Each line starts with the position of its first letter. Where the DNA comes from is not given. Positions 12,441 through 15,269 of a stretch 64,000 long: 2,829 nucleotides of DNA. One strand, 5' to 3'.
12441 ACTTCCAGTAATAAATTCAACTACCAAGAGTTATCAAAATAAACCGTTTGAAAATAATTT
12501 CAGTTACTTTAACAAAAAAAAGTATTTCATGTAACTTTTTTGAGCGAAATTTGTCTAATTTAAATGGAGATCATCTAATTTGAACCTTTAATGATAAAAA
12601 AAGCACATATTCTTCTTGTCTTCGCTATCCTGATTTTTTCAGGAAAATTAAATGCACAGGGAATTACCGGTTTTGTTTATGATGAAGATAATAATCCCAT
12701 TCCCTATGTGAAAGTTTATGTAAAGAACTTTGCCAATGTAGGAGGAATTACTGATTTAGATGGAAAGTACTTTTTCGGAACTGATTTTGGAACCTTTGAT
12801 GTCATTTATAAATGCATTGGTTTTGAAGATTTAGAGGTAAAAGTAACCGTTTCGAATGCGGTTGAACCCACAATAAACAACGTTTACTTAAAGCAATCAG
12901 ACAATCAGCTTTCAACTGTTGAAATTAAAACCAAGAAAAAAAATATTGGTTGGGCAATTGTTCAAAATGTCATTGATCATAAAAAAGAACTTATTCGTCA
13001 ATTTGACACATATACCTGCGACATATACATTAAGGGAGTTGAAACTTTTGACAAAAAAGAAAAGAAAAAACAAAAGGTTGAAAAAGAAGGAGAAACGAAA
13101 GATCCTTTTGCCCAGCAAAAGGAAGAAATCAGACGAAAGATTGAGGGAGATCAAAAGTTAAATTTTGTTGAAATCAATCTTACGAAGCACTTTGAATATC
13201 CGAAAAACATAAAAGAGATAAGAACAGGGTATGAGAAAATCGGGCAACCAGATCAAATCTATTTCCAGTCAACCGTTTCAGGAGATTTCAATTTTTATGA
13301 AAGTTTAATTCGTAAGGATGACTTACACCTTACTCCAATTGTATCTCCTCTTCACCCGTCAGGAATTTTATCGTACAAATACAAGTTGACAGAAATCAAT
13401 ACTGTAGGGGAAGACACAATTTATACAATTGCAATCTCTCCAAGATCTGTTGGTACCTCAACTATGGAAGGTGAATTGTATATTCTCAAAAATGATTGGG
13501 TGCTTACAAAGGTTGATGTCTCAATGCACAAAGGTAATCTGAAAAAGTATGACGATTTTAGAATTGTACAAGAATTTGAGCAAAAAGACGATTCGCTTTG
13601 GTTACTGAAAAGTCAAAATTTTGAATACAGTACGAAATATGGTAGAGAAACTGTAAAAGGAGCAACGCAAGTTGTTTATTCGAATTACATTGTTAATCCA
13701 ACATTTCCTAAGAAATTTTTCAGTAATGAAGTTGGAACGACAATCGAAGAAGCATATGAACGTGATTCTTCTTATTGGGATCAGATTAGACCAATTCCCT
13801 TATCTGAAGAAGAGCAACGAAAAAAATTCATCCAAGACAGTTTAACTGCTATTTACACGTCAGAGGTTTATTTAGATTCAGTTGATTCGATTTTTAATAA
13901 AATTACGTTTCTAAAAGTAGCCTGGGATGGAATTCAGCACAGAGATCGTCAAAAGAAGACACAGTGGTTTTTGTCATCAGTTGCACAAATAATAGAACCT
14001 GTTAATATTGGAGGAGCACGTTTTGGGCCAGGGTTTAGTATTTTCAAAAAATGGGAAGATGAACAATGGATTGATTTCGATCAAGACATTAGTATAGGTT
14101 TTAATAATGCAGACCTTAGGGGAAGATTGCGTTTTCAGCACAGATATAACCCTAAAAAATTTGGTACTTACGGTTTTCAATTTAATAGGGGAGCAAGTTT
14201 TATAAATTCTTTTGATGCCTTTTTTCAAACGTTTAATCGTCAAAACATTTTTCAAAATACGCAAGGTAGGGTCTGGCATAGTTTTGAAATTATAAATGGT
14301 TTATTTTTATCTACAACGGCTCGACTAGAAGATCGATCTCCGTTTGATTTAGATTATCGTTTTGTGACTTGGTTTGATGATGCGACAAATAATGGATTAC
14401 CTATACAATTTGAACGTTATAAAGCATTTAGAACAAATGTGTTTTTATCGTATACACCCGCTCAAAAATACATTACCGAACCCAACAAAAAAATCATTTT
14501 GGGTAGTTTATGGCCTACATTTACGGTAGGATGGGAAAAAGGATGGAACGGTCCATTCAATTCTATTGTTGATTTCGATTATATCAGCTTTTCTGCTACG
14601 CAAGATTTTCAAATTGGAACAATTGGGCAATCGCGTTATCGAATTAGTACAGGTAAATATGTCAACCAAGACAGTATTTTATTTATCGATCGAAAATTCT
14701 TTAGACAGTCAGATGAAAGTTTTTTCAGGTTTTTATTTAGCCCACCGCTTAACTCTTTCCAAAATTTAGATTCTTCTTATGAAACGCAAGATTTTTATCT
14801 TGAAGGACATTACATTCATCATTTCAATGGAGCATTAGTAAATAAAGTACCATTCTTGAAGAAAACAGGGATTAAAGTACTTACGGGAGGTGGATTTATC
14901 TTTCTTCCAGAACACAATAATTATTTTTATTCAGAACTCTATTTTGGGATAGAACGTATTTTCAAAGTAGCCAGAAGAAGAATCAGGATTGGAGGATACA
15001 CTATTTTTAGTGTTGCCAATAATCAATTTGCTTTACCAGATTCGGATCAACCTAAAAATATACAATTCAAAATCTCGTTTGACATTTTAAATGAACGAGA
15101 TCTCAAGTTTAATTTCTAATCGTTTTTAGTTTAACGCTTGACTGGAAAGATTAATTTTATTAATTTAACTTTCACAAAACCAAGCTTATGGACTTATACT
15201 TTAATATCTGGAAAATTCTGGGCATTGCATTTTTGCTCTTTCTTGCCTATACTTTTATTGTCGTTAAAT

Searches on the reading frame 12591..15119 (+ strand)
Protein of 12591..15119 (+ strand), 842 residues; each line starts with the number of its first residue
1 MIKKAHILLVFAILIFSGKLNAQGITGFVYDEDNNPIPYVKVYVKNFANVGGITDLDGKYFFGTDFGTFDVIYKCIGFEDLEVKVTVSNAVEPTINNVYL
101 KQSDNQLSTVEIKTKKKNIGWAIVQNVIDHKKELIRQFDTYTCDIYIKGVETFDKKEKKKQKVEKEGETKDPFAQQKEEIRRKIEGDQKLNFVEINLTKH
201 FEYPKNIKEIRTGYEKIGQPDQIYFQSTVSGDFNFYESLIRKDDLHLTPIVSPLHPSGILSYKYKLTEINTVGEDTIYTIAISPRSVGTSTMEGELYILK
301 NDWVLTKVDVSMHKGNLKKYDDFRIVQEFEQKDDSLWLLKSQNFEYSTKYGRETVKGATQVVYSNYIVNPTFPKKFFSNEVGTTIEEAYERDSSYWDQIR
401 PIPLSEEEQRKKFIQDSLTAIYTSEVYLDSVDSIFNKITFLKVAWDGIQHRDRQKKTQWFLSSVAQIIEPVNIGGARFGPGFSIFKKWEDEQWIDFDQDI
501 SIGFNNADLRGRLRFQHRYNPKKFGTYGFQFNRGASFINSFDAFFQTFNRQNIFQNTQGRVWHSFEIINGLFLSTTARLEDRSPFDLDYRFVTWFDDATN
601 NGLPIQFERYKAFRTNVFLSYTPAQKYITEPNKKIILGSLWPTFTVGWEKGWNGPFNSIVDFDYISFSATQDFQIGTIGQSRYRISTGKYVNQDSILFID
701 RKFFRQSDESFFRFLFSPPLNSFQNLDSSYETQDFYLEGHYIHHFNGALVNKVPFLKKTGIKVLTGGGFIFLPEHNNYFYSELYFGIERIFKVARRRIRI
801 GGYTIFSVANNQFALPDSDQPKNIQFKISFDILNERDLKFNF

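Call 6: search_protein_families(library=pfam, proteins=[window:12591-15119:+], max_evalue=10)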
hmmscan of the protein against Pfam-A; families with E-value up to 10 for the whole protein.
window:12591-15119:+ (842 aa): 3 families
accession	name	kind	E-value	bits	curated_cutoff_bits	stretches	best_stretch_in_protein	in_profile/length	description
PF18939.6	DUF5686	-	7.5e-142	474.5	39.2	1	123-787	1-669/669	Family of unknown function (DUF5686)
PF13715.12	CarbopepD_reg_2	-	7.8e-13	48.7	32.2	1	25-110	1-86/88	CarboxypepD_reg-like domain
PF13620.12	CarboxypepD_reg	-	1.1e-08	35.7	32.3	1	25-98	2-79/82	Carboxypeptidase regulatory-like domain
